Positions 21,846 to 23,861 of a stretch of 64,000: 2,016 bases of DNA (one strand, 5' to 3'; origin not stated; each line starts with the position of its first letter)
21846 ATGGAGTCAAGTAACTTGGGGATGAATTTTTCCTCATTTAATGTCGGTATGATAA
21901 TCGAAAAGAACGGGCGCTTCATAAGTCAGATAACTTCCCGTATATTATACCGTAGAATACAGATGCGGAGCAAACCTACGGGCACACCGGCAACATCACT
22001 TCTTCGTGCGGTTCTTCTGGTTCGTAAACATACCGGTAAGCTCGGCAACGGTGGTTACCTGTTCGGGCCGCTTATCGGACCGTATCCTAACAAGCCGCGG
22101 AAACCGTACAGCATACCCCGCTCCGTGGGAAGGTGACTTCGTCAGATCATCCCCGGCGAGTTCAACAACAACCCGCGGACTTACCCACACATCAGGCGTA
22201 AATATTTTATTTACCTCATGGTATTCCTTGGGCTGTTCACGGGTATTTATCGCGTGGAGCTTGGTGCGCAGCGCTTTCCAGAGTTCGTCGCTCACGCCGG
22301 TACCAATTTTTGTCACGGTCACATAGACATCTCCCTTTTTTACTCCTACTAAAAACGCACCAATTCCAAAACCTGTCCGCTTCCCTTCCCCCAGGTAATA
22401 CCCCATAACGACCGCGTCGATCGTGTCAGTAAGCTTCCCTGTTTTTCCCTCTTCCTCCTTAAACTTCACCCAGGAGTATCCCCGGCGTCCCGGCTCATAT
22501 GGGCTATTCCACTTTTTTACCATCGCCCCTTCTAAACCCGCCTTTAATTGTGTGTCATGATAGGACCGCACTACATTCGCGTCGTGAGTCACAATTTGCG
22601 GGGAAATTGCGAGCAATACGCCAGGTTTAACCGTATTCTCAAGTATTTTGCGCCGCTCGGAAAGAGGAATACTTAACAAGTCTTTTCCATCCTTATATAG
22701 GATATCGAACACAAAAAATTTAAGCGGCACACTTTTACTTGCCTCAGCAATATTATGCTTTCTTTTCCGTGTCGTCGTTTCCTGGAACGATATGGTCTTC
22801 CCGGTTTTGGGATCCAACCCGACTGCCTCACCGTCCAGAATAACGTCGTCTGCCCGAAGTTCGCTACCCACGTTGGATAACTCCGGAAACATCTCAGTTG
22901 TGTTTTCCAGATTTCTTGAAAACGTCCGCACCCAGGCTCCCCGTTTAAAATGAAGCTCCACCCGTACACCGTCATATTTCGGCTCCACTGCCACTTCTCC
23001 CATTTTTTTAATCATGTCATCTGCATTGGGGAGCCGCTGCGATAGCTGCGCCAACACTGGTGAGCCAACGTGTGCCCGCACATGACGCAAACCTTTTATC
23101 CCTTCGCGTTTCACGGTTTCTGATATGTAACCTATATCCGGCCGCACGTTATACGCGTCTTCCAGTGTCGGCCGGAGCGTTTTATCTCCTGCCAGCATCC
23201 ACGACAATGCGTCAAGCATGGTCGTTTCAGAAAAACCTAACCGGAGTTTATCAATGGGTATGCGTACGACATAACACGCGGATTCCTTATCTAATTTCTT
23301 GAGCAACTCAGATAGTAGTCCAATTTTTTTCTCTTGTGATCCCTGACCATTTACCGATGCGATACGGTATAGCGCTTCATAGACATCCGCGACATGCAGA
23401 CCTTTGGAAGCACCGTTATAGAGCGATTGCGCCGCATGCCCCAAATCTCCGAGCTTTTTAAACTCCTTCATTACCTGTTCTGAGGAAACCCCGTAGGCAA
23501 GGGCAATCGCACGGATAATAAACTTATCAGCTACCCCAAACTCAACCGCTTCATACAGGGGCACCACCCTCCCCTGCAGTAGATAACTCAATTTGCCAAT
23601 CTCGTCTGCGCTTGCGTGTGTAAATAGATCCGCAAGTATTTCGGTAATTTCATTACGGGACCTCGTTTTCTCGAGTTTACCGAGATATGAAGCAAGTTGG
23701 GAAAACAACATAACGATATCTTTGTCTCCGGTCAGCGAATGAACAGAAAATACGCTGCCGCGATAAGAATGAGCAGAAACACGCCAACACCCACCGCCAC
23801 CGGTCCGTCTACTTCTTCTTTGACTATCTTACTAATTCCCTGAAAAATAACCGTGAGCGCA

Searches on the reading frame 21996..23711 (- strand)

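Call 77: search_protein_families(library=pfam, proteins=[window:21996-23711:-], max_evalue=0.00001)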
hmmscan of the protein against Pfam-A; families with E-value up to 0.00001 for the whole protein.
window:21996-23711:- (571 aa): 3 families
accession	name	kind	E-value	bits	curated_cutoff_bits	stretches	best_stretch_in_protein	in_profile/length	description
PF01068.26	DNA_ligase_A_M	-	1.2e-49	169.2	26.2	1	222-418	2-204/204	ATP dependent DNA ligase domain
PF04675.19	DNA_ligase_A_N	-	8.9e-36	124.1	24.6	1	3-170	2-174/174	DNA ligase N terminus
PF04679.21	DNA_ligase_A_C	-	1.3e-18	67.6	27.5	1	449-547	4-94/94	ATP dependent DNA ligase C terminal region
